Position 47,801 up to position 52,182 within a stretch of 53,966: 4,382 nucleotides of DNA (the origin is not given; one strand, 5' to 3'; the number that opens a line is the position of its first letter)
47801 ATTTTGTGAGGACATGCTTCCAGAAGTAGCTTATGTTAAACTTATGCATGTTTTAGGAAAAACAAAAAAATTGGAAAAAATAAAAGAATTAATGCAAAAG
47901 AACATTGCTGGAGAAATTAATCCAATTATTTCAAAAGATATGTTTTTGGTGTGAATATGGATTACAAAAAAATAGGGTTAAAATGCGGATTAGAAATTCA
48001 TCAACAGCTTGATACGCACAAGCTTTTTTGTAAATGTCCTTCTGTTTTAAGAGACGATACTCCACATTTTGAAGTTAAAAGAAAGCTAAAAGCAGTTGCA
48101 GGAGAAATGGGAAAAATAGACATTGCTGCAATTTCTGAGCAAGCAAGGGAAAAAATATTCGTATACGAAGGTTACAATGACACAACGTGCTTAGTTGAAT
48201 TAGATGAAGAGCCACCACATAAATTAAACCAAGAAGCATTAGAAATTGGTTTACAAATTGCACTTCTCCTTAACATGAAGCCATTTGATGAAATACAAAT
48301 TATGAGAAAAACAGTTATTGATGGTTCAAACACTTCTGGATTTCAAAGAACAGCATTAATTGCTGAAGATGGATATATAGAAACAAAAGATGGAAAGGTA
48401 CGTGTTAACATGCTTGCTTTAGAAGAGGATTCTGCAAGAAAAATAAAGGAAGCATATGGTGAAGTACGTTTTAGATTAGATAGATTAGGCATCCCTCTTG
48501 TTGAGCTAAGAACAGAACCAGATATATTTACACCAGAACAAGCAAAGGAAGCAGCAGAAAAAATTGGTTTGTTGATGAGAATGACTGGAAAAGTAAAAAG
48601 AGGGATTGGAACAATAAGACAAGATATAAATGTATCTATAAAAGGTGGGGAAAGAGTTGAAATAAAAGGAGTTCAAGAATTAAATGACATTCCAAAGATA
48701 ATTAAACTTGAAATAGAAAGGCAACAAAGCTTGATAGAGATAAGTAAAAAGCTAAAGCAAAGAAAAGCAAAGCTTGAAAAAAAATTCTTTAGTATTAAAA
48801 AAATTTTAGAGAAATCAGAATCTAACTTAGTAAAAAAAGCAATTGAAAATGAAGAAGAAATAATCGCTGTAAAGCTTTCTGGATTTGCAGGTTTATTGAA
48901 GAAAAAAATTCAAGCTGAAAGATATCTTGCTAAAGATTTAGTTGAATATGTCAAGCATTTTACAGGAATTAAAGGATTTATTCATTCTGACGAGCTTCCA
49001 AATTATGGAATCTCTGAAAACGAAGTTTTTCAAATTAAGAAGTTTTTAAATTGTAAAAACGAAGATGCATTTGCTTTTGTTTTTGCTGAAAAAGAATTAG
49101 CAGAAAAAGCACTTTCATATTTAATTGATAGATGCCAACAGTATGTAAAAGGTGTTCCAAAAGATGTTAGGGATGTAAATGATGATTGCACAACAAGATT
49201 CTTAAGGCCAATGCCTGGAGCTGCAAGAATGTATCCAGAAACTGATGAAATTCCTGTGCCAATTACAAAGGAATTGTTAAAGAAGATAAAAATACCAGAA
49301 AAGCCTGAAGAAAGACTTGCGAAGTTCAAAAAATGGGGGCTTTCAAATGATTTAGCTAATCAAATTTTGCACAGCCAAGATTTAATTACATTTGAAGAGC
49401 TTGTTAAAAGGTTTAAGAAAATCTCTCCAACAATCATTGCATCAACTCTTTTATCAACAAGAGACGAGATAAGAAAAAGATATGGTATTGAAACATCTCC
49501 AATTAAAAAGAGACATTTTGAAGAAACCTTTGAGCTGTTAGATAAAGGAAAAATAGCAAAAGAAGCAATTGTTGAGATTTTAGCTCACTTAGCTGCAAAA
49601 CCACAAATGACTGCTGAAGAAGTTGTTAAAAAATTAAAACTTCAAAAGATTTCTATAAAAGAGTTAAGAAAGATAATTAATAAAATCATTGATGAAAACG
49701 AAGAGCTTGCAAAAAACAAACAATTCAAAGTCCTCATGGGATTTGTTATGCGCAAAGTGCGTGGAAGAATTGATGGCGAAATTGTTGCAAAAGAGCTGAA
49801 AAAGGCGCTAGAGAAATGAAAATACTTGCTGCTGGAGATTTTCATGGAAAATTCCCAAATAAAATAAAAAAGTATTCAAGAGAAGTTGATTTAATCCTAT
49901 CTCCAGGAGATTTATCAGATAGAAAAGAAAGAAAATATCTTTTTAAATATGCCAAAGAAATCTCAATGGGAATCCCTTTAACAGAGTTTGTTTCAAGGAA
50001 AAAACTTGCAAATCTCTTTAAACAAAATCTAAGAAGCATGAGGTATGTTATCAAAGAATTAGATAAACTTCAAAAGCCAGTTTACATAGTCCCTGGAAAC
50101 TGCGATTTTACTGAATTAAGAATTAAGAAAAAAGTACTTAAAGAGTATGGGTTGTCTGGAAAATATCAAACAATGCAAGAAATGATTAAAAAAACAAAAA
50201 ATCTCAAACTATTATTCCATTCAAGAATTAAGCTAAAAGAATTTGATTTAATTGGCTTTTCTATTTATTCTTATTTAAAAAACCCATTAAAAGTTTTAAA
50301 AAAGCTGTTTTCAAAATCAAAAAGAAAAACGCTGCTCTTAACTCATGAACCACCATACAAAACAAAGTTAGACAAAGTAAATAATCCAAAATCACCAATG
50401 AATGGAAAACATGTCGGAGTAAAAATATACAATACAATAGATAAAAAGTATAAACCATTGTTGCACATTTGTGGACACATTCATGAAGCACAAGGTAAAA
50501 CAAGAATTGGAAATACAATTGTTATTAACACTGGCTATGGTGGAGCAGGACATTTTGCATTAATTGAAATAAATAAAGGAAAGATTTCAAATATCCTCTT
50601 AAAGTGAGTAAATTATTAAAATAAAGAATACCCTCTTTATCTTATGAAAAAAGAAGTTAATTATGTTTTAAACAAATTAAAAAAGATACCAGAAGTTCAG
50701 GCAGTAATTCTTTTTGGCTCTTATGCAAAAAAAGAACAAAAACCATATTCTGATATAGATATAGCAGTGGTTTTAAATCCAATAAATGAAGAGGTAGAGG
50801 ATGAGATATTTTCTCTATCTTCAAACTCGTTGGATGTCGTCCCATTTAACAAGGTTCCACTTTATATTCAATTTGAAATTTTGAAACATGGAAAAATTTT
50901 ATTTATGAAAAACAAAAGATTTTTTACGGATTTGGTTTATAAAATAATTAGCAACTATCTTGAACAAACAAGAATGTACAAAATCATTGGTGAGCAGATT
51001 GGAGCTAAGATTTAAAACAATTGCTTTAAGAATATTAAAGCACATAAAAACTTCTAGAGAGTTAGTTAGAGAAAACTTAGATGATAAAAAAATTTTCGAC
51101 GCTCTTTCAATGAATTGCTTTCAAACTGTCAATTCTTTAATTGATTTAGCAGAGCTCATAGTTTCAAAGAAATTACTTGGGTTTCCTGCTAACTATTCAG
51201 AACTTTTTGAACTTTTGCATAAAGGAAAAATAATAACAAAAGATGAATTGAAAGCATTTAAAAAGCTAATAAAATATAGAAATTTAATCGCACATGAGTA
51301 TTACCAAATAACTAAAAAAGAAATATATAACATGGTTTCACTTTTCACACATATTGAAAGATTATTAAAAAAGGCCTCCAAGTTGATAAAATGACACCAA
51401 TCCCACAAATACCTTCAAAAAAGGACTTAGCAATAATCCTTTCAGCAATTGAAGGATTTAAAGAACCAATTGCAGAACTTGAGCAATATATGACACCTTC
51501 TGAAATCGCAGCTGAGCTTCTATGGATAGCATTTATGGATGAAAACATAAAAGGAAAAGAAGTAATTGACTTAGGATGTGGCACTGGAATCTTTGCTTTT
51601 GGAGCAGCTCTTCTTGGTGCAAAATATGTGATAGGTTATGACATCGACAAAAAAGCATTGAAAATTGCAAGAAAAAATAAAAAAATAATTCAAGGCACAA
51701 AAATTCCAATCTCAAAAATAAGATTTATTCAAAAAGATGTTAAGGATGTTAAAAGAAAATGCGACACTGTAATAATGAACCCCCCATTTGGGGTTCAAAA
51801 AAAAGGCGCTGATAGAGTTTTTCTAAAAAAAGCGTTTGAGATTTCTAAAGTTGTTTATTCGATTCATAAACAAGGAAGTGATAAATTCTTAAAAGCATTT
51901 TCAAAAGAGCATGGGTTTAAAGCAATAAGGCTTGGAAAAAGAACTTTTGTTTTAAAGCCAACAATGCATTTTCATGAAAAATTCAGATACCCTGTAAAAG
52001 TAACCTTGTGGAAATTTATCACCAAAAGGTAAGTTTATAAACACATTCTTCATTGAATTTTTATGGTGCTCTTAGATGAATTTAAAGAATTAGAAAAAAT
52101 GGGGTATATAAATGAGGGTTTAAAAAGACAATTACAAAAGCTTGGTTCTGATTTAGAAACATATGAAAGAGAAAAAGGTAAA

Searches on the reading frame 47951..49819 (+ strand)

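Call 11: search_protein_families(library=ncbifam, proteins=[window:47951-49819:+])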
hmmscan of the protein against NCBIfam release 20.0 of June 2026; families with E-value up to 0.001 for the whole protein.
window:47951-49819:+ (622 aa): 9 families
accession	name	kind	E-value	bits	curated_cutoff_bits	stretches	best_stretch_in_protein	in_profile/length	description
NF003107.0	PRK04028.1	equivalog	4.1e-241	801.8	456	1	2-621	3-625/630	Glu-tRNA(Gln) amidotransferase subunit GatE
TIGR00134.1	gatE_arch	equivalog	8e-214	711.4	319.55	1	3-621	2-619/622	Glu-tRNA(Gln) amidotransferase subunit GatE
NF004012.0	PRK05477.1-2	equivalog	2.3e-54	185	338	2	91-274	52-253/481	Asp-tRNA(Asn)/Glu-tRNA(Gln) amidotransferase subunit GatB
TIGR00133.1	gatB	equivalog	2.1e-49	168.4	314.8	3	79-279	39-259/481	Asp-tRNA(Asn)/Glu-tRNA(Gln) amidotransferase subunit GatB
NF004014.0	PRK05477.1-4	equivalog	3e-35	121.8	414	2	426-620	270-474/475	Asp-tRNA(Asn)/Glu-tRNA(Gln) amidotransferase subunit GatB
NF004015.0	PRK05477.1-5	equivalog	2.2e-29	102.5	628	2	136-285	110-273/488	Asp-tRNA(Asn)/Glu-tRNA(Gln) amidotransferase subunit GatB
NF004011.1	PRK05477.1-1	equivalog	2.6e-27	95.7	680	2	91-277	50-251/475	Asp-tRNA(Asn)/Glu-tRNA(Gln) amidotransferase subunit GatB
NF004013.0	PRK05477.1-3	equivalog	9.1e-22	77.2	653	2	92-273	65-274/501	Asp-tRNA(Asn)/Glu-tRNA(Gln) amidotransferase subunit GatB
NF011291.0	PRK14703.1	equivalog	5.4e-11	41.5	681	1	448-621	592-768/769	glutamine--tRNA ligase/YqeY domain fusion protein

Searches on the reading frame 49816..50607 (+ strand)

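Call 55: search_protein_families(library=pfam, proteins=[window:49816-50607:+], max_evalue=0.00001)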
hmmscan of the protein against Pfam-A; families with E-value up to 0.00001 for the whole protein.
window:49816-50607:+ (263 aa): 3 families
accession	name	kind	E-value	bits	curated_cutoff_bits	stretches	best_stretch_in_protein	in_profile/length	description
PF14582.11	Metallophos_3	-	1.6e-15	57.6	28.2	1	158-258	165-255/259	Metallophosphoesterase, calcineurin superfamily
PF00149.33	Metallophos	-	2.2e-14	54.8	21.5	1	1-224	1-190/191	Calcineurin-like phosphoesterase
PF12850.12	Metallophos_2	-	2.4e-09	37.8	27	0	79-241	42-134/154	Calcineurin-like phosphoesterase superfamily domain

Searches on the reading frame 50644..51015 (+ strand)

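Call 39: search_protein_families(library=pfam, proteins=[window:50644-51015:+], max_evalue=0.001)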
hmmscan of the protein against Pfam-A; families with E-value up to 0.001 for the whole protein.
window:50644-51015:+ (123 aa): 2 families
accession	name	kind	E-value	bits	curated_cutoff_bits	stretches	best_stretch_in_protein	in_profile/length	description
PF18765.7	Polbeta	-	1.4e-17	64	26.9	1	10-91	5-92/93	Polymerase beta, Nucleotidyltransferase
PF01909.29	NTP_transf_2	-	4.3e-12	46.7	21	1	8-85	4-92/93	Nucleotidyltransferase domain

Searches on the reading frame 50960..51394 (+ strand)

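Call 39: search_protein_families(library=pfam, proteins=[window:50960-51394:+], max_evalue=0.001)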
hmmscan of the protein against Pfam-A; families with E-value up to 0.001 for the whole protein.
window:50960-51394:+ (144 aa): 2 families
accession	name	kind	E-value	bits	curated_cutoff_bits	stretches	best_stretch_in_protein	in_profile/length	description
PF01934.22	HepT-like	-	2.2e-17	63.3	23.5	1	26-136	2-114/120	Ribonuclease HepT-like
PF18735.6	HEPN_RiboL-PSP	-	0.00018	21.9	28.4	1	10-130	38-179/191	RiboL-PSP-HEPN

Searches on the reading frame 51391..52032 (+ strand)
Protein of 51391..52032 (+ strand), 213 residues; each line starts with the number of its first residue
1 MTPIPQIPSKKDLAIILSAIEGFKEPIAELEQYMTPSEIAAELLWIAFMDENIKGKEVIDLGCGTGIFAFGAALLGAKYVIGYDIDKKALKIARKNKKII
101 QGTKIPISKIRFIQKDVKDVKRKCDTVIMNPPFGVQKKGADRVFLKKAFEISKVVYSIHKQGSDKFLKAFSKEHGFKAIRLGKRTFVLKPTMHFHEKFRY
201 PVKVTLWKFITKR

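Call 39: search_protein_families(library=pfam, proteins=[window:51391-52032:+], max_evalue=0.001)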
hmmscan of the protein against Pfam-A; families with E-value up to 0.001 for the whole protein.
window:51391-52032:+ (213 aa): 13 families
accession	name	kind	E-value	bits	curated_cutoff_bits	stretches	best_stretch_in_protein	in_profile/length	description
PF06325.19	PrmA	-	1.2e-14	55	22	1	54-130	161-233/296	Ribosomal protein L11 methyltransferase (PrmA)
PF05175.20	MTS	-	8.3e-14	52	23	1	41-143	20-118/170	Methyltransferase small domain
PF13847.12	Methyltransf_31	-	4.3e-11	43.1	27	1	54-133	3-84/145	Methyltransferase domain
PF13649.12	Methyltransf_25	-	7.4e-09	36.6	27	1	58-136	1-77/97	Methyltransferase domain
PF03602.21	Cons_hypoth95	-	2.9e-07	30.8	24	1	49-156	36-149/182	Conserved hypothetical protein 95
PF01170.24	UPF0020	-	5.6e-07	29.9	22.3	1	56-136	30-134/197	RMKL-like, methyltransferase domain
PF08241.18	Methyltransf_11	-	1.7e-06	29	21.2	1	60-120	2-54/95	Methyltransferase domain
PF08242.18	Methyltransf_12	-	2.4e-06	28.6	30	1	59-130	1-72/98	Methyltransferase domain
PF13489.12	Methyltransf_23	-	4.2e-06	27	27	1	48-129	16-87/164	Methyltransferase domain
PF01728.25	FtsJ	-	3.1e-05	24.4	24.1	1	54-129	21-97/181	FtsJ-like methyltransferase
PF02384.22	N6_Mtase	-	9.3e-05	22.3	20.4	1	32-137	27-139/311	N-6 DNA Methylase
PF00145.23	DNA_methylase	-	0.00016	21.7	22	1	58-132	3-70/324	C-5 cytosine-specific DNA methylase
PF01209.24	Ubie_methyltran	-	0.00017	21.5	20.1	1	50-153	43-144/233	ubiE/COQ5 methyltransferase family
